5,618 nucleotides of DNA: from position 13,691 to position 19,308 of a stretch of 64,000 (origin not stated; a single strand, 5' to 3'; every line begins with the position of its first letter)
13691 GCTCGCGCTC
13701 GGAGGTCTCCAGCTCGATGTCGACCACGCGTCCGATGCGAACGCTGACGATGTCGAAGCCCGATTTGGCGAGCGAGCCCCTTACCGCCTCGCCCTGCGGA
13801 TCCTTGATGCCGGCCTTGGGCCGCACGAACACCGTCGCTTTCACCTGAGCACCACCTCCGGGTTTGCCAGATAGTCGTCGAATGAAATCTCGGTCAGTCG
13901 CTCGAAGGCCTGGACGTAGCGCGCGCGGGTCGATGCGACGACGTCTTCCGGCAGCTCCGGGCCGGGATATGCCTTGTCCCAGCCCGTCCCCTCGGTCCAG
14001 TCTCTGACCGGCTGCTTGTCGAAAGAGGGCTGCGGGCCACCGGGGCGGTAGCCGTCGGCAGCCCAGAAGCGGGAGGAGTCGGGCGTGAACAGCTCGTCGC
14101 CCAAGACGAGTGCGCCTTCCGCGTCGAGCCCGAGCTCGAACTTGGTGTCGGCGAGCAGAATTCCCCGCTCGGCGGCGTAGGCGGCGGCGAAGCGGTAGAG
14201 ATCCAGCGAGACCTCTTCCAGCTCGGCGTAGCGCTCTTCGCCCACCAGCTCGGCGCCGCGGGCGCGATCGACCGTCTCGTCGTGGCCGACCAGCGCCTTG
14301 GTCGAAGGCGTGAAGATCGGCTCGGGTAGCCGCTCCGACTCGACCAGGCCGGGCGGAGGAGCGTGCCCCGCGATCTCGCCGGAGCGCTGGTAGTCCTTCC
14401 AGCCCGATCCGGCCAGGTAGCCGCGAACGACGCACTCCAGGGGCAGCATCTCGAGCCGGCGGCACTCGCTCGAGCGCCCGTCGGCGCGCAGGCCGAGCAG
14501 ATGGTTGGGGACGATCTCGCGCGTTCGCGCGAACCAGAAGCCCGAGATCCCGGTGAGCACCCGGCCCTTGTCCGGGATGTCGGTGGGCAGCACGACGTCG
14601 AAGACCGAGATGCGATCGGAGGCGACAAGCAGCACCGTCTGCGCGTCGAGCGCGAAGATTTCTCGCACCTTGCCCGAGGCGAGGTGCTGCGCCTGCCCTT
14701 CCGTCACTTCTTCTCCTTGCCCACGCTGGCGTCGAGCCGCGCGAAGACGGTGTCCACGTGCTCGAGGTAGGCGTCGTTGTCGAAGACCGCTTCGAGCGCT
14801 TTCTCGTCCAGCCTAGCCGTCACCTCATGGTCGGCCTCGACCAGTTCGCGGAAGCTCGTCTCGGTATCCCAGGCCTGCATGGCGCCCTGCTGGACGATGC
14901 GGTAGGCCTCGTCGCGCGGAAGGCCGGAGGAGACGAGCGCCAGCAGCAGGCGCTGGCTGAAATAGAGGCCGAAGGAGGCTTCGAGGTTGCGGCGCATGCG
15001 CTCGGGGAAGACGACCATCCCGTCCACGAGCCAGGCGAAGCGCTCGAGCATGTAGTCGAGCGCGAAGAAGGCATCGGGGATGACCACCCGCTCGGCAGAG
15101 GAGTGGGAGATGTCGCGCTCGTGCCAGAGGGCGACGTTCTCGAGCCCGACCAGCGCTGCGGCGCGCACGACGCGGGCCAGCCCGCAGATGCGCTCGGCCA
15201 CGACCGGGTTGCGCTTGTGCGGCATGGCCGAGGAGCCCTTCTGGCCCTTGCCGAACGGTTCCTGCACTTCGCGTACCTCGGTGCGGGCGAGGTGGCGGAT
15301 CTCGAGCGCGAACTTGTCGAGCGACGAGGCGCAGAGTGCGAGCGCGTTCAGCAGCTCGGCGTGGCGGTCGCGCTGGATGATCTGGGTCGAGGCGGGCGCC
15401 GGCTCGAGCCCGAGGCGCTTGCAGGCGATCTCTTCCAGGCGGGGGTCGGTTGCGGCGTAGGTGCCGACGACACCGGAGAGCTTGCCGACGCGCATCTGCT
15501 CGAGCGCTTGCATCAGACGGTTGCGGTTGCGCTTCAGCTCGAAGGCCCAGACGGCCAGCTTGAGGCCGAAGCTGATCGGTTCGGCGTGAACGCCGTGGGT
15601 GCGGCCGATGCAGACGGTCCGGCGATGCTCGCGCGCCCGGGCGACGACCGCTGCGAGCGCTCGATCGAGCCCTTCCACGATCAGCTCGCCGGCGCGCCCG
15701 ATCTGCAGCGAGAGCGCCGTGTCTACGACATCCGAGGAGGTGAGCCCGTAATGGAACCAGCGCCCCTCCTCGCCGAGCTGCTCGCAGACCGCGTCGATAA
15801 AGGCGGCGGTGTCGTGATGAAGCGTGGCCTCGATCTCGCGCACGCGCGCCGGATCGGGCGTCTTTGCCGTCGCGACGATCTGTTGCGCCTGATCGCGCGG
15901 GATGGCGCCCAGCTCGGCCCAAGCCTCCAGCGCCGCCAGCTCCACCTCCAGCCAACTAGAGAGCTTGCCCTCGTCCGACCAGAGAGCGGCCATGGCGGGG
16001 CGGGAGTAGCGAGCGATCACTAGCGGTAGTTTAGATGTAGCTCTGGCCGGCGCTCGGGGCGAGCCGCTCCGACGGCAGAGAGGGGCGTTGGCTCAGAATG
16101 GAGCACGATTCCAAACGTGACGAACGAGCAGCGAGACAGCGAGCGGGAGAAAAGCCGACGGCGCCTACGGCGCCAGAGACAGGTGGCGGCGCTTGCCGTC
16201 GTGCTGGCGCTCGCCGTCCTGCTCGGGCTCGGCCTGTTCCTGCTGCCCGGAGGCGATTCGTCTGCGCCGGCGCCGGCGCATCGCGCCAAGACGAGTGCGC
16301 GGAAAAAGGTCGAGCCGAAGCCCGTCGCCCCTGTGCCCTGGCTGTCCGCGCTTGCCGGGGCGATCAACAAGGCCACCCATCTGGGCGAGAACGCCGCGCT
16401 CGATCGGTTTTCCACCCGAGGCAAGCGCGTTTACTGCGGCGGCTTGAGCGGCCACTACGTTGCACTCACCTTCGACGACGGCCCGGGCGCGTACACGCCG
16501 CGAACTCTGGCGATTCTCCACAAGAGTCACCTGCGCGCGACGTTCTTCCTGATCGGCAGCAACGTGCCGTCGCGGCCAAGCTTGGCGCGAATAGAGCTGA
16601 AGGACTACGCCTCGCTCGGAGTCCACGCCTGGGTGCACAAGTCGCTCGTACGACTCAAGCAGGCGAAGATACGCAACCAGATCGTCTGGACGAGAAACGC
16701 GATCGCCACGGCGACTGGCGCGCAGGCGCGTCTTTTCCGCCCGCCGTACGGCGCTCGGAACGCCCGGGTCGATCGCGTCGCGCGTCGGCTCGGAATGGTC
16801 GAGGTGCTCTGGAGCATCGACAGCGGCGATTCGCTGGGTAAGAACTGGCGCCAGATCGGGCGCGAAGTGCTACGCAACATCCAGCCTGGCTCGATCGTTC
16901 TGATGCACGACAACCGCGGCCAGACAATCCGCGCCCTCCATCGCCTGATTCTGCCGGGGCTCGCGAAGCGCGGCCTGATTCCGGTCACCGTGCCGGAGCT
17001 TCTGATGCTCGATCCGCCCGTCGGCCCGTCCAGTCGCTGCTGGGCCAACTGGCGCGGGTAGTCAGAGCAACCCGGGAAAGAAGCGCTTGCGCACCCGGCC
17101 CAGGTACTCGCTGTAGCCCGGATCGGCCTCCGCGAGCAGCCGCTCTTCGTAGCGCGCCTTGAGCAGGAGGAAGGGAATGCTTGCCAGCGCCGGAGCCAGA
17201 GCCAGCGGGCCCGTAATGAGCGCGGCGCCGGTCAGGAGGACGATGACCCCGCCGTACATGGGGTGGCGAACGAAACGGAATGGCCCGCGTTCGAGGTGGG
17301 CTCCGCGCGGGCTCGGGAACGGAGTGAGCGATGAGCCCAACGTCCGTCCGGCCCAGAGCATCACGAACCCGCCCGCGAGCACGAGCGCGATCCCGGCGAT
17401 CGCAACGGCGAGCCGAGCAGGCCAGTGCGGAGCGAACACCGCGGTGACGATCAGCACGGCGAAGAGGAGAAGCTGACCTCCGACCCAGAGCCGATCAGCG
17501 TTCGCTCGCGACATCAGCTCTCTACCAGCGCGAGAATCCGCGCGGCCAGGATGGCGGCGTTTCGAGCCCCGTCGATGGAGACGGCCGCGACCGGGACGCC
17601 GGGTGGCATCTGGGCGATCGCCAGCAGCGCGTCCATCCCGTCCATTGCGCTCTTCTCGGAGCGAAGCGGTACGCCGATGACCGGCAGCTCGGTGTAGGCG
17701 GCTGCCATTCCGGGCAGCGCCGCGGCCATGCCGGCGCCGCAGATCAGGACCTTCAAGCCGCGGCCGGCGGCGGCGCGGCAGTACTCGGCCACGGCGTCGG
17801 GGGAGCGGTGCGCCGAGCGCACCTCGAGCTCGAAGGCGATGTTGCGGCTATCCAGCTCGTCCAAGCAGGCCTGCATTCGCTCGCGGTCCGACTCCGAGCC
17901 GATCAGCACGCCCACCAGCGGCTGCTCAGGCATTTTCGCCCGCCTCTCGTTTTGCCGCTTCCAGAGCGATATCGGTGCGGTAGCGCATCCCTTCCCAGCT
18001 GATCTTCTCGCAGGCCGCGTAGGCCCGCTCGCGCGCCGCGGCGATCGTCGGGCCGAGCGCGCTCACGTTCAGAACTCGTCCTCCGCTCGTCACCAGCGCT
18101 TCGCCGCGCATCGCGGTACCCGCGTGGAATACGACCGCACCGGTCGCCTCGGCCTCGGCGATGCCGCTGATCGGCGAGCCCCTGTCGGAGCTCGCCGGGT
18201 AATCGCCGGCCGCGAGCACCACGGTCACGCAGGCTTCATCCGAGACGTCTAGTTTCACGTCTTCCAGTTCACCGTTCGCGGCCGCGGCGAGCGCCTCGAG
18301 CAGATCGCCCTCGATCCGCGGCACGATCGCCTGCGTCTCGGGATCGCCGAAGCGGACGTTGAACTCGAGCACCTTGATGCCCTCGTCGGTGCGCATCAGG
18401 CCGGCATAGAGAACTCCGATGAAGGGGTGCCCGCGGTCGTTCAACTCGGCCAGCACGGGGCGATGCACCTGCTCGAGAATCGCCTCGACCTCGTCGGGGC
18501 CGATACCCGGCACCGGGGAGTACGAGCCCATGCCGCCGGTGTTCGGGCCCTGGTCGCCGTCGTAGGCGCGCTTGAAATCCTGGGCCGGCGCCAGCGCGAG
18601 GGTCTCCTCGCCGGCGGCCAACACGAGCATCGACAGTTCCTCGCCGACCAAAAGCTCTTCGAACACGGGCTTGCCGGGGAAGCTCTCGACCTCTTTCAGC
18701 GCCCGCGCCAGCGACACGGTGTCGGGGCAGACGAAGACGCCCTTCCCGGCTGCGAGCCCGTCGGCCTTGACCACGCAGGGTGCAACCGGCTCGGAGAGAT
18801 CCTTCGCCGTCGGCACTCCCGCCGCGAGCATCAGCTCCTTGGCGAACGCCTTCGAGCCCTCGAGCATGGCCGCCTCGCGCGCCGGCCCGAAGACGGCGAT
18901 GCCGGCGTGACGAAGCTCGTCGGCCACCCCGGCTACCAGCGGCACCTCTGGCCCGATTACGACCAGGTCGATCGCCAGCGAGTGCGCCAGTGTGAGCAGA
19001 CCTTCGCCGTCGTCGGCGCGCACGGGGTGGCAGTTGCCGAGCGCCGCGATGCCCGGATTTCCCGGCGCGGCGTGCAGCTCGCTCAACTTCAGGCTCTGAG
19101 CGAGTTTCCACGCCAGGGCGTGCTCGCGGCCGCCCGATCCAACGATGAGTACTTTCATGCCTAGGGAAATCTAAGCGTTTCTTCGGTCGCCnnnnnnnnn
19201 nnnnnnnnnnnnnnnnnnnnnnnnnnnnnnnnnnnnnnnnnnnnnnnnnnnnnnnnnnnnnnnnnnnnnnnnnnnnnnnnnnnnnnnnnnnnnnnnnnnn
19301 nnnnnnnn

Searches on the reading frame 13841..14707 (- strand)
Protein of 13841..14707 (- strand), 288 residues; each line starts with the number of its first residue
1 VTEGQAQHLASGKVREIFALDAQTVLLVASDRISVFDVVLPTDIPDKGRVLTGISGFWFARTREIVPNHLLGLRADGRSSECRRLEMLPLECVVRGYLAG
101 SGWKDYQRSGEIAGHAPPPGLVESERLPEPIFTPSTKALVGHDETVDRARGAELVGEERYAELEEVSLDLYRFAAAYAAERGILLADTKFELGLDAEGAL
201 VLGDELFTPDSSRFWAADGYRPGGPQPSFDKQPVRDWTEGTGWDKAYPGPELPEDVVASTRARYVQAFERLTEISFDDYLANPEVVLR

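Call 67: search_protein_families(library=pfam, proteins=[window:13841-14707:-], max_evalue=0.00001)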
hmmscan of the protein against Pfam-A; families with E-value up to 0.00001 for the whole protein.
window:13841-14707:- (288 aa): 1 family
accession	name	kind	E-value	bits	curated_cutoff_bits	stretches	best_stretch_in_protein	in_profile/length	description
PF01259.24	SAICAR_synt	-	2.3e-71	240.7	20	1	9-247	2-230/233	SAICAR synthetase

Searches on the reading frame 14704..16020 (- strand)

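Call 67: search_protein_families(library=pfam, proteins=[window:14704-16020:-], max_evalue=0.00001)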
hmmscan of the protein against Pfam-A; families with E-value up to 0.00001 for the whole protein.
window:14704-16020:- (438 aa): 2 families
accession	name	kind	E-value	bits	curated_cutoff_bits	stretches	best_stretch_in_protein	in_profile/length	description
PF00206.25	Lyase_1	-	5.7e-56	190.6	27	1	7-285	7-310/312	Lyase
PF10397.14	ADSL_C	-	9.6e-24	84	32.7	1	351-428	1-78/79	Adenylosuccinate lyase C-terminus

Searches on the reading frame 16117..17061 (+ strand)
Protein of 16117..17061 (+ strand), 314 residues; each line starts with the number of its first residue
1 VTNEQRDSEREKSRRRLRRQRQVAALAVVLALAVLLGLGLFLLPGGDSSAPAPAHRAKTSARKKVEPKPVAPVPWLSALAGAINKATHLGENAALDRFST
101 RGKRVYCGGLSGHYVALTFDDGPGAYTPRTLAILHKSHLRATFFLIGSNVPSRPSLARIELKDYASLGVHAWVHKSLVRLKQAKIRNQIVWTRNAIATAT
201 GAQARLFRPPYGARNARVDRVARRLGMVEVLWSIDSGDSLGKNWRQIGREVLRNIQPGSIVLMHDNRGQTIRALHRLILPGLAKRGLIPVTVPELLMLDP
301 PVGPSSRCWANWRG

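Call 67: search_protein_families(library=pfam, proteins=[window:16117-17061:+], max_evalue=0.00001)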
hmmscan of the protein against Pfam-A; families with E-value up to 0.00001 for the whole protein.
window:16117-17061:+ (314 aa): 1 family
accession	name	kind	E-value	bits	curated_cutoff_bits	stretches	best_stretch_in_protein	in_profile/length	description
PF01522.26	Polysacc_deac_1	-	3.5e-32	111.4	23.1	1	112-228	6-122/124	Polysaccharide deacetylase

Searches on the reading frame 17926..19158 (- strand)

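Call 67: search_protein_families(library=pfam, proteins=[window:17926-19158:-], max_evalue=0.00001)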
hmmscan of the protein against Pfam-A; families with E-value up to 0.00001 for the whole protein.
window:17926-19158:- (410 aa): 3 families
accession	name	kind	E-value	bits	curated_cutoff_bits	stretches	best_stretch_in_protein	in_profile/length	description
PF01071.24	GARS_A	-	1.1e-51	175.9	27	1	101-275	1-194/194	Phosphoribosylglycinamide synthetase, ATP-grasp (A) domain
PF02844.21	GARS_N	-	3.3e-37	127.7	29.5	1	1-100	1-100/100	Phosphoribosylglycinamide synthetase, N domain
PF02843.22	GARS_C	-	1.1e-30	106.2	34.8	1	310-399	1-91/92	Phosphoribosylglycinamide synthetase, C domain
